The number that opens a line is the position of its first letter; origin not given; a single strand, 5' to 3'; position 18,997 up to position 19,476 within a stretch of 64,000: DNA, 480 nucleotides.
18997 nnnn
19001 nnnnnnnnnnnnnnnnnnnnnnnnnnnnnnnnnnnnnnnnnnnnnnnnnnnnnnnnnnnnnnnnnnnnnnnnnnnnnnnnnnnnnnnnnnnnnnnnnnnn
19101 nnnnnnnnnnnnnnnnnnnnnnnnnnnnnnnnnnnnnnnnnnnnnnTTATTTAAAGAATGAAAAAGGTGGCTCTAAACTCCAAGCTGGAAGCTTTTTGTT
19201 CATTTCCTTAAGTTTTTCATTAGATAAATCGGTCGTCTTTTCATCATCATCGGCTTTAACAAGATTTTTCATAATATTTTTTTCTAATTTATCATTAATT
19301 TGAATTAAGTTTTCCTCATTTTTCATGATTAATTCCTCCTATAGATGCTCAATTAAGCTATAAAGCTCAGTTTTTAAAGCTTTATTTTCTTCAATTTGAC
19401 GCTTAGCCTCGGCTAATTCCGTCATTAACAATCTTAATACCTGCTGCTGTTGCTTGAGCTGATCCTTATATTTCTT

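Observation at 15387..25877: Seven-gene operon: Zn-ribbon/TIR protein, three paralogous coiled-coil 2-TM proteins, two small proteins and a Ycf46-like AAA+ ATPase - candidate undescribed conflict/defence system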

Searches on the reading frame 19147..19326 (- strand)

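Call 3: search_protein_families(library=pfam, proteins=[window:19147-19326:-], max_evalue=0.1)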
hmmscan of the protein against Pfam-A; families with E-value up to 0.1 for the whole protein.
window:19147-19326:- (59 aa): 3 families
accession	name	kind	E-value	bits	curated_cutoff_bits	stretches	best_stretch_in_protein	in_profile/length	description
PF01886.21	DUF61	-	0.028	14.9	27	1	4-48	76-121/127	Protein of unknown function DUF61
PF05758.17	Ycf1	-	0.058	11.7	29.4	1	16-51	594-629/945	Ycf1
PF15704.10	Mt_ATP_synt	-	0.075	13.4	27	1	4-46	109-149/188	Mitochondrial ATP synthase subunit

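Call 4: search_protein_families(library=padloc, proteins=[window:19147-19326:-], max_evalue=0.1)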
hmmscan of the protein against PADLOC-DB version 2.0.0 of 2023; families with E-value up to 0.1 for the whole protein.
window:19147-19326:- (59 aa): 0 families

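Call 5: search_protein_families(library=ncbifam, proteins=[window:19147-19326:-], max_evalue=0.1)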
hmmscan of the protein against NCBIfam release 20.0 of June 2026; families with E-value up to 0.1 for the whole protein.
window:19147-19326:- (59 aa): 0 families
